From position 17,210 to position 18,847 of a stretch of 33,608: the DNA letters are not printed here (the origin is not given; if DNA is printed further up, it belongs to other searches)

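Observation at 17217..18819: Compositionally foreign, opposite-strand FGE-domain lipoprotein gene inserted between two glycan operons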

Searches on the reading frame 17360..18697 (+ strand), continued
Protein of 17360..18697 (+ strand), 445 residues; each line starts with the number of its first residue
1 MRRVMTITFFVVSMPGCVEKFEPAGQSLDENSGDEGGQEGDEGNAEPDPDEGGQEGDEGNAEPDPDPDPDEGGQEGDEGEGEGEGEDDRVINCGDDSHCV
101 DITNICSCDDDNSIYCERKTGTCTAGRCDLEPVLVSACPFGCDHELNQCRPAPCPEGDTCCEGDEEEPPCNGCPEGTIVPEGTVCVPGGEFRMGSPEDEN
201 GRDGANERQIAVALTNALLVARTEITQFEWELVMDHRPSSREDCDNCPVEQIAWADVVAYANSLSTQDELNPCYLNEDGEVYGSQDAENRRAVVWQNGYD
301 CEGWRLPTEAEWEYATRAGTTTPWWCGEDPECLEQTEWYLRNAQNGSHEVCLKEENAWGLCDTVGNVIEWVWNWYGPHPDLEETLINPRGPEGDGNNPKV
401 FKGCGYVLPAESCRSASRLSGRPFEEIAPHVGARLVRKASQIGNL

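Call 61: fold_search(model_id=the predicted structure, library=pdb)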
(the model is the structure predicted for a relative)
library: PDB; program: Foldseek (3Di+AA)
matches with E <= 10: 158; with E <= 0.001: 77
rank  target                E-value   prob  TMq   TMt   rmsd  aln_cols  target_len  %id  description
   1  2y3c                  2.3e-21  1.00  0.51  0.80   2.9       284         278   26  Treponema denticola variable protein 1 (released 2011-08-31)
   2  5hha_A                1.9e-15  1.00  0.45  0.76   3.3       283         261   20  Structure of PvdO from Pseudomonas aeruginosa (released 2017-01-18)
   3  5hha_B                4.0e-15  1.00  0.45  0.72   3.3       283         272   20  Structure of PvdO from Pseudomonas aeruginosa (released 2017-01-18)
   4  5nyy                  1.6e-14  1.00  0.45  0.69   3.3       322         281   22  Formylglycine generating enzyme from T. curvata in complex with Cd(II) (released 2017-06-07)
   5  1y1h_X                2.0e-14  1.00  0.43  0.68   3.3       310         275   21  human formylglycine generating enzyme, oxidised Cys refined as hydroperoxide (released 2005-05-31)
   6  5aoh_B                2.0e-14  1.00  0.43  0.71   5.7       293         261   24  Crystal Structure of CarF (released 2017-01-25)
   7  6xtq_A                3.1e-14  1.00  0.43  0.62   4.9       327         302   23  Crystal structure reveals non-coordinative binding of O2 to the copper center of the formylglycine-generating enzyme - (released 2021-01-27)
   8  5ssy                  4.2e-14  1.00  0.43  0.68   3.3       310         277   21  Crystal Structure of human formylglycine generating enzyme (released 2023-08-23)
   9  2aii_X                4.7e-14  1.00  0.43  0.68   3.2       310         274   21  wild-type Formylglycine generating enzyme reacted with iodoacetamide (released 2005-12-13)
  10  2afy_X                5.7e-14  1.00  0.43  0.68   3.3       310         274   21  Formylglycine generating enzyme C341S mutant (released 2005-12-13)
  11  5ssx_A                5.7e-14  1.00  0.43  0.67   3.4       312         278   21  Crystal Structure human formylglycine generating enzyme E130D mutant (released 2023-08-23)
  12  6muj_E                5.7e-14  1.00  0.43  0.63   5.1       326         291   22  Formylglycine generating enzyme bound to copper (released 2019-02-27)
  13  5nxl                  6.0e-14  1.00  0.45  0.69   3.2       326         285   22  Formylglycine generating enzyme from T. curvata in complex with Ag(I) (released 2017-06-07)
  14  6xtp_A                6.4e-14  1.00  0.42  0.61   5.8       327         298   23  Crystal structure reveals non-coordinative binding of O2 to the copper center of the formylglycine-generating enzyme - (released 2021-01-27)
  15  2q17_D                6.4e-14  1.00  0.42  0.63   5.2       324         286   22  Formylglycine Generating Enzyme from Streptomyces coelicolor (released 2008-04-01)
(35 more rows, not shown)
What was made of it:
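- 17903..18670 (+): FGE-sulfatase / C-type-lectin-like fold domain (aa 182-437), lacking the catalytic Cys pair. Best by structure is also TvpA, TM 0.80 normalised to the target (call 61).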

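Call 65: find_homologous_proteins(query=P0090, max_evalue=1e-40)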
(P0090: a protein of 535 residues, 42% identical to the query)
Query P0090 (535 aa): 1480 proteins with E <= 1e-40 among 8000 candidates; the best 120 are listed.
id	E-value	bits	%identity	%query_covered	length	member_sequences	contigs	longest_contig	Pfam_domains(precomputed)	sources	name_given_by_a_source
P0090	0.0e+0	1276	100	100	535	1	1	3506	PF11617.14,PF03781.23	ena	-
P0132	1.6e-191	656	52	43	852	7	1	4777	PF03781.23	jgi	jgi:formylglycine-generating enzyme required for sulfatase activity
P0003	1.4e-178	613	53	44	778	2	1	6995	PF03781.23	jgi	jgi:formylglycine-generating enzyme required for sulfatase activity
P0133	5.8e-144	499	40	46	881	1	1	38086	PF09603.16,PF03781.23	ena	-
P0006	4.3e-138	480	52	42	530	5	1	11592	PF03781.23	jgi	jgi:formylglycine-generating enzyme required for sulfatase activity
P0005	1.9e-137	478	52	42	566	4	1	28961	PF03781.23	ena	-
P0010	2.1e-134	468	50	45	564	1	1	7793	PF03781.23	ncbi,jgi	jgi:formylglycine-generating enzyme required for sulfatase activity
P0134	3.3e-129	450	51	44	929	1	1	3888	PF13715.13,PF08308.18,PF03781.23,PF13620.13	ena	-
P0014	5.4e-128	446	49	43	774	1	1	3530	PF08308.18,PF03781.23,PF13620.13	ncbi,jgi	jgi:formylglycine-generating enzyme required for sulfatase activity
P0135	4.5e-120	420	39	100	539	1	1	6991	PF11617.14,PF03781.23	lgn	-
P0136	1.3e-116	409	49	43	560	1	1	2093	PF03781.23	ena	-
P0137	2.4e-116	408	39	35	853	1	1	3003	PF11617.14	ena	-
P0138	4.6e-116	407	50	75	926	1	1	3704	PF11617.14,PF03781.23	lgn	-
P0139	8.9e-115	403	38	41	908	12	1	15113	PF03781.23,PF14237.12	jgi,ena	jgi:formylglycine-generating enzyme required for sulfatase activity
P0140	8.5e-114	400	41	42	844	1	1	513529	PF03781.23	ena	-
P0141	1.8e-113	398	49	43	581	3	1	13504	PF03781.23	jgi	jgi:formylglycine-generating enzyme required for sulfatase activity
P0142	3.0e-112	394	48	42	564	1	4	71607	PF03781.23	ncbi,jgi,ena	-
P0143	5.9e-110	387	42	79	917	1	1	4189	PF11617.14,PF03781.23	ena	-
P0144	7.7e-110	386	40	43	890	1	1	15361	PF08308.18,PF03781.23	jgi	-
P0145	9.6e-110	386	40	42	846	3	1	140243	PF03781.23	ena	-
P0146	4.7e-106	374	51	58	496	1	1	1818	PF11617.14,PF03781.23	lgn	-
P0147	6.2e-106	374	45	46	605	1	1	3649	PF03781.23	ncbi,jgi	jgi:formylglycine-generating enzyme required for sulfatase activity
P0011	1.0e-102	363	39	45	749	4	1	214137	PF03781.23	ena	-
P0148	1.6e-100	356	40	43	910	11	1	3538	PF03781.23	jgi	jgi:formylglycine-generating enzyme required for sulfatase activity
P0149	3.2e-100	355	49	42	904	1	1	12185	PF21226.5,PF04151.22,PF20009.5,PF03781.23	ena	-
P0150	1.0e-99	353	38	42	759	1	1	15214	PF19125.6,PF03781.23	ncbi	-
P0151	1.3e-99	353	39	44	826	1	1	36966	PF03781.23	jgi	jgi:formylglycine-generating enzyme required for sulfatase activity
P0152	1.7e-99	352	44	80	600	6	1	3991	PF11617.14,PF03781.23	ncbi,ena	-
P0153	4.0e-98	348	38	80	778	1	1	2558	PF11617.14,PF03781.23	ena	-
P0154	1.2e-97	346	46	80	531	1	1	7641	PF11617.14,PF03781.23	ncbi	-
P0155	5.6e-97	344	45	42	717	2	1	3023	PF07679.23,PF13927.13,PF03781.23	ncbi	-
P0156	9.6e-97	343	37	79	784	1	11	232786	PF11617.14,PF03781.23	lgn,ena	-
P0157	2.1e-96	342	44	42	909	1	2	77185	PF03781.23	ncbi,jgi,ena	jgi:formylglycine-generating enzyme required for sulfatase activity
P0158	3.6e-96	341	36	42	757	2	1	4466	PF03781.23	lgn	-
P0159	1.3e-94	336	39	75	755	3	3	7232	PF11617.14,PF03781.23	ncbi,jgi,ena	-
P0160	3.2e-94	335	44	42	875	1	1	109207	PF03781.23,PF19993.6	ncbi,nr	ncbi:hypothetical protein AGMMS50293_03260 [Spirochaetia bacterium]|nr:hypothetical protein AGMMS502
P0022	7.2e-94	334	44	42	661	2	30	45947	PF00404.25,PF03781.23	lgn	-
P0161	1.5e-93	333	39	42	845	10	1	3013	PF03781.23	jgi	-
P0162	1.7e-93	333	39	41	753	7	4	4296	PF03781.23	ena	-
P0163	3.2e-93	332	47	39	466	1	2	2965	PF03781.23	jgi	jgi:formylglycine-generating enzyme required for sulfatase activity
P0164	4.2e-93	331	43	80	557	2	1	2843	PF11617.14,PF03781.23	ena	-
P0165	1.0e-92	330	40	42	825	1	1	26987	PF03781.23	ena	-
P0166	2.6e-92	329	45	43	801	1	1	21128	PF07714.24,PF00069.32,PF03781.23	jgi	jgi:formylglycine-generating enzyme required for sulfatase activity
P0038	3.8e-92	328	49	41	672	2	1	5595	PF03781.23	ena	-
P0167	6.4e-92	327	38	41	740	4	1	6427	PF03781.23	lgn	-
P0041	6.6e-92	327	44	42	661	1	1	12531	PF03781.23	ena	-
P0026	1.3e-91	326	44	52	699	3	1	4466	PF03781.23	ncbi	-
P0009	2.5e-90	322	41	45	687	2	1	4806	PF03781.23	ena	-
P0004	3.6e-90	321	41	48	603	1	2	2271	PF03781.23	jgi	-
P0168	4.0e-90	321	42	88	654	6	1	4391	PF11617.14,PF03781.23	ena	-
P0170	2.4e-89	319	40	50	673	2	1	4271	PF00691.26,PF03781.23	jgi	jgi:formylglycine-generating enzyme required for sulfatase activity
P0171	3.0e-89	318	39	47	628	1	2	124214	PF03781.23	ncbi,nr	ncbi:MAG: formylglycine-generating enzyme family protein [Bradymonadaceae bacterium]|nr:formylglycin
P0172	1.3e-88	316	45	69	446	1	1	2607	PF11617.14,PF03781.23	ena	-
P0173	2.1e-88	316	31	65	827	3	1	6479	PF03781.23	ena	-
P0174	2.2e-88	316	45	44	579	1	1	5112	PF03781.23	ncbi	ncbi:MAG: formylglycine-generating enzyme family protein [Pyrinomonadaceae bacterium]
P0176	1.1e-87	313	42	46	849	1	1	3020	PF03781.23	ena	-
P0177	8.9e-87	310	41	45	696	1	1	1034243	PF03781.23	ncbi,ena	-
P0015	5.3e-86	308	43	42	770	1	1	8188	PF03781.23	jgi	jgi:formylglycine-generating enzyme required for sulfatase activity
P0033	5.9e-86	308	45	43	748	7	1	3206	PF03781.23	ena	-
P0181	7.3e-85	304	40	43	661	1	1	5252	PF17916.7,PF03781.23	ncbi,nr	ncbi:MAG: formylglycine-generating enzyme family protein, partial [bacterium]|nr:formylglycine-gener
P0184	1.7e-84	303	45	41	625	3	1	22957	PF03781.23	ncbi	-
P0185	2.8e-84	302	51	53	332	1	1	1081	PF11617.14,PF03781.23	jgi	-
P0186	3.3e-84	302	39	54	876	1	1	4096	PF07714.24,PF00069.32,PF03781.23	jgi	jgi:formylglycine-generating enzyme required for sulfatase activity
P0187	3.7e-84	302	45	43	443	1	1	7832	PF03781.23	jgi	jgi:formylglycine-generating enzyme required for sulfatase activity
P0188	4.4e-84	301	38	82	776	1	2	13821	PF11617.14,PF03781.23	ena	-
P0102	7.2e-84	301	45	74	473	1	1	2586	PF11617.14,PF03781.23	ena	-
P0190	9.9e-84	300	45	42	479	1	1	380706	PF03781.23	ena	-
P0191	1.2e-83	300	40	42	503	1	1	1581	PF03781.23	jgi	jgi:formylglycine-generating enzyme required for sulfatase activity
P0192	1.3e-83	300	39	80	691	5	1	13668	PF11617.14,PF03781.23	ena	-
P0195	3.6e-83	298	36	44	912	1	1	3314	PF10983.14,PF13431.13,PF13414.13,PF03781.23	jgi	-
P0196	4.8e-83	298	43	38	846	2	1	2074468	PF13365.13,PF04151.22,PF03781.23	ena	-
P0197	7.6e-83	297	39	79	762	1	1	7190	PF11617.14,PF03781.23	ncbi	-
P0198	9.5e-83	297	40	42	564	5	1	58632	PF03781.23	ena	-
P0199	1.2e-82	297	43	37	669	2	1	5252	PF03781.23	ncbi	ncbi:MAG: SUMF1/EgtB/PvdO family nonheme iron enzyme, partial [Candidatus Brocadiia bacterium]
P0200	1.4e-82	296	41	42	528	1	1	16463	PF03781.23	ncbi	-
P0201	2.7e-82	295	42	47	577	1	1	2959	PF03781.23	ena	-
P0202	4.1e-82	295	44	44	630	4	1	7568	PF07679.23,PF13927.13,PF07603.18,PF03781.23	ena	-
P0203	4.4e-82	295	39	42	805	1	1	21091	PF03781.23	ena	-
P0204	6.2e-82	294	41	42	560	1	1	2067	PF03781.23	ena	-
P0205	7.3e-82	294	44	42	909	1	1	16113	PF03160.21,PF03781.23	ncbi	-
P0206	1.4e-81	293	39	82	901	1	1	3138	PF11617.14,PF03781.23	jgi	jgi:formylglycine-generating enzyme required for sulfatase activity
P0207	5.7e-81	291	44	80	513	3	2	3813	PF11617.14,PF03781.23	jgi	-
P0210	9.2e-81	290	57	45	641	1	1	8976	PF03781.23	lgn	-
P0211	9.8e-81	290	38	80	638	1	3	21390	PF11617.14,PF03781.23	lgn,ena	-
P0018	1.9e-80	289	41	44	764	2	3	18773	PF03781.23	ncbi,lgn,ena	-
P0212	2.2e-80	289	45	73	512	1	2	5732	PF11617.14,PF03781.23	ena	-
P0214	4.9e-80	288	43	42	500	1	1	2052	PF03781.23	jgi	jgi:formylglycine-generating enzyme required for sulfatase activity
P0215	6.0e-80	288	44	41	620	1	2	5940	PF03781.23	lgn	-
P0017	1.0e-79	287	42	42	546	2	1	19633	PF03781.23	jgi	jgi:formylglycine-generating enzyme required for sulfatase activity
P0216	1.5e-79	286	39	40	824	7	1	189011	PF03781.23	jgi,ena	jgi:formylglycine-generating enzyme required for sulfatase activity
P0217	1.5e-79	286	48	45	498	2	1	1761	PF07679.23,PF13927.13,PF03781.23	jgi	-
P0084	4.1e-79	285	53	49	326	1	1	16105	PF03781.23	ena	-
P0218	6.2e-79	284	39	42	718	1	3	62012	PF03781.23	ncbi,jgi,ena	-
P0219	7.4e-79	284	42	42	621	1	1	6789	PF03781.23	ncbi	ncbi:MAG: SUMF1/EgtB/PvdO family nonheme iron enzyme [Pyrinomonadaceae bacterium]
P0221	1.1e-78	284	40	42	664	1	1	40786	PF03781.23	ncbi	-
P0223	1.8e-78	283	41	45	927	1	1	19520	PF00656.28,PF03781.23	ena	-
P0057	2.2e-78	283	41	42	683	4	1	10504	PF03781.23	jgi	jgi:formylglycine-generating enzyme required for sulfatase activity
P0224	3.6e-78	282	44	38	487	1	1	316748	PF03781.23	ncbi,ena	-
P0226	1.2e-77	280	41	44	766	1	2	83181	PF03781.23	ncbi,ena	-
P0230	3.8e-77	278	47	43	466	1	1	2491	PF03781.23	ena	-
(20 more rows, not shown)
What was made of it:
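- Named relatives are Bradymonadia or Myxococcota (call 65).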

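Call 66: find_encoding_contigs(protein=P0135, flank=6000, max_places=2)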
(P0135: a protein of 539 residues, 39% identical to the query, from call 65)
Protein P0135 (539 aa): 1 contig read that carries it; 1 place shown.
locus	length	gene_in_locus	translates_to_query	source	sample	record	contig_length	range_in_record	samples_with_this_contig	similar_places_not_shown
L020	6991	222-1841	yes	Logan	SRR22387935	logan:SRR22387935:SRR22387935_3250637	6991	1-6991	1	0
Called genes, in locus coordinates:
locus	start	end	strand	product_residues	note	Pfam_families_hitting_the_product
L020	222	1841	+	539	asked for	PF11617:Cu-binding_MopE (faint), PF03781:FGE-sulfatase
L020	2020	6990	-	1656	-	?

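Call 70: find_encoding_contigs(protein=P0210, flank=8000, max_places=1)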
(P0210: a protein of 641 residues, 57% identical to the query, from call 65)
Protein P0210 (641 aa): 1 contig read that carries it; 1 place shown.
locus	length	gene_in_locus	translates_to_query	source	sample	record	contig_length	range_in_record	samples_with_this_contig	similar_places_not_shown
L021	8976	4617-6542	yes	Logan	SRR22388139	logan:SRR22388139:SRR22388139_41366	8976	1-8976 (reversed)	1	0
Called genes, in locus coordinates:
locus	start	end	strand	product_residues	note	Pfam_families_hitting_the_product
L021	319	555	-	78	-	-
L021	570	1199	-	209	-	-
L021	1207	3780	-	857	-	PF26449:DUF8128, PF01935:DUF87, PF02534:T4SS-DNA_transf, PF10412:TrwB_AAD_bind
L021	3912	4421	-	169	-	-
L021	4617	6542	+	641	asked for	PF03781:FGE-sulfatase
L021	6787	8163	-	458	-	PF01406:tRNA-synt_1e, PF01921:tRNA-synt_1f (faint), PF09334:tRNA-synt_1g (faint), PF23493:CysS_C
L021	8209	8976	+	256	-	?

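Call 71: find_encoding_contigs(protein=P0138, flank=4000, max_places=1)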
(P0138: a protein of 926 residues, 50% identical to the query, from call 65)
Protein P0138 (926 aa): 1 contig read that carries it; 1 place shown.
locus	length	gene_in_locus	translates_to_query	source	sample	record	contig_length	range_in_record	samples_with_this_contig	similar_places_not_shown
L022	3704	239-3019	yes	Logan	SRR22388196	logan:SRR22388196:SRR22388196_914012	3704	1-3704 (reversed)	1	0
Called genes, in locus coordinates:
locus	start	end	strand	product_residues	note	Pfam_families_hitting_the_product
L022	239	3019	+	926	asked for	PF11617:Cu-binding_MopE (faint), PF03781:FGE-sulfatase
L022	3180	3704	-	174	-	?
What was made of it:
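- Clade B sits in unrelated contexts, next to a T4SS-like ATPase and CysRS (calls 70, 71).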

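Call 73: find_related_loci(query=P0001, collection=viral_contigs, flank=5000)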
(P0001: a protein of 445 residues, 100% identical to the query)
Query P0001 (445 aa) in viral_contigs; peptide patterns used: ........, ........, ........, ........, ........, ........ (x = any residue, [..] = any of these).
1 stretches matched a pattern; 1 encode a relative of the query (tblastn E <= 1e-3); 1 distinct loci.
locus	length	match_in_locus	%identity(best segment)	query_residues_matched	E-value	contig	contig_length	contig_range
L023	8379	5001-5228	30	128-211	5e-4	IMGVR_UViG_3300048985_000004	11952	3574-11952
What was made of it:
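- Tried and rejected: Mobile carrier: viral contigs gave one weak 84-residue hit (call 73).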

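Call 80: find_homologous_proteins(query=L021:6787-8163:-, max_evalue=1e-80)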
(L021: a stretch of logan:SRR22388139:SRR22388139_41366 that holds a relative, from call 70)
Query L021:6787-8163:- (458 aa): 7999 proteins with E <= 1e-80 among 8000 candidates; the best 120 are listed.
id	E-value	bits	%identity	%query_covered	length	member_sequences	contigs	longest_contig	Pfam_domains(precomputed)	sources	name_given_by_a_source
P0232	0.0e+0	1073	100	100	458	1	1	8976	PF09334.18,PF01406.26,PF23493.2,PF01921.25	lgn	-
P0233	1.0e-268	910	84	100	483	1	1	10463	PF09334.18,PF01406.26,PF23493.2,PF01921.25,PF00133.29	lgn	-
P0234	1.7e-248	843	78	99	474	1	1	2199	PF09334.18,PF01406.26,PF23493.2,PF09190.18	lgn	-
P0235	7.0e-226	769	71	99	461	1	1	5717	PF09334.18,PF01406.26,PF23493.2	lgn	-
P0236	7.3e-224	762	71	100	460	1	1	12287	PF09334.18,PF01406.26,PF23493.2,PF09190.18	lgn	-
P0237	2.2e-223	760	71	99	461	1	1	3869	PF09334.18,PF01406.26,PF23493.2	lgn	-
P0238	4.0e-223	759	71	99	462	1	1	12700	PF09334.18,PF01406.26,PF23493.2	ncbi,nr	ncbi:MAG: cysteine--tRNA ligase [Candidatus Magasanikbacteria bacterium]|nr:cysteine--tRNA ligase [C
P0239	2.6e-221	753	70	100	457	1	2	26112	PF09334.18,PF01406.26,PF23493.2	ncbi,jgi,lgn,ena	-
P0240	5.5e-221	752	71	98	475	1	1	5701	PF09334.18,PF01406.26,PF23493.2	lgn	-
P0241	8.7e-220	748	68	100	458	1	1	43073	PF09334.18,PF01406.26,PF23493.2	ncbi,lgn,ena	-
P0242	3.0e-219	747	71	96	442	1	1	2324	PF09334.18,PF01406.26,PF23493.2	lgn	-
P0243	7.1e-218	742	69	100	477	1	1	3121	PF09334.18,PF01406.26,PF23493.2,PF09190.18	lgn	-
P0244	1.8e-215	734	69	98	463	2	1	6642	PF09334.18,PF01406.26,PF23493.2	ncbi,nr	ncbi:MAG: cysteine--tRNA ligase [Candidatus Magasanikbacteria bacterium]|nr:cysteine--tRNA ligase [C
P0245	7.7e-215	732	67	99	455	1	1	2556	PF09334.18,PF01406.26,PF23493.2,PF00133.29,PF09190.18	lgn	-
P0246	9.5e-215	732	69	99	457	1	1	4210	PF09334.18,PF01406.26,PF23493.2,PF01921.25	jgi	-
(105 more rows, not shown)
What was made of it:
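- The host CysRS is 62-71% identical to named Magasanikbacteria (call 80).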

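Call 82: find_encoding_contigs(protein=P0233, flank=9000, max_places=1)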
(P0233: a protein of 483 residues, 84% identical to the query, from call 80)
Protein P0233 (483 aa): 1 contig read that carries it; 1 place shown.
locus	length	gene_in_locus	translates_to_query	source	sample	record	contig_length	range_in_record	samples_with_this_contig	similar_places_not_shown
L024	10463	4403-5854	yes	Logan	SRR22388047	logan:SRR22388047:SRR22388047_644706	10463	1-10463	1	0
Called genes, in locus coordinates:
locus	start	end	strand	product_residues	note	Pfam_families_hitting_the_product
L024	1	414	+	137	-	?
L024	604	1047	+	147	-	-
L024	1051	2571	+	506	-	PF02366:PMT, PF13231:PMT_2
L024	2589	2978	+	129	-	PF20393:Pro_CA_2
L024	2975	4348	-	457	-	-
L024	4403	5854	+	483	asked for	PF00133:tRNA-synt_1 (faint), PF01406:tRNA-synt_1e, PF01921:tRNA-synt_1f (faint), PF09334:tRNA-synt_1g (weak), PF01406:tRNA-synt_1e, PF23493:CysS_C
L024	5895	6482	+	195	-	-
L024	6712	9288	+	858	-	PF26449:DUF8128, PF01935:DUF87, PF02534:T4SS-DNA_transf, PF10412:TrwB_AAD_bind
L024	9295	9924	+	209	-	-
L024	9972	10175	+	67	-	-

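Call 91: search_protein_families(library=padloc, proteins=[P0001], max_evalue=0.01)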
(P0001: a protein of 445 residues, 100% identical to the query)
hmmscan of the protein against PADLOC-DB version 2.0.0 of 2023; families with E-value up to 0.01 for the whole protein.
P0001 (445 aa): 0 families
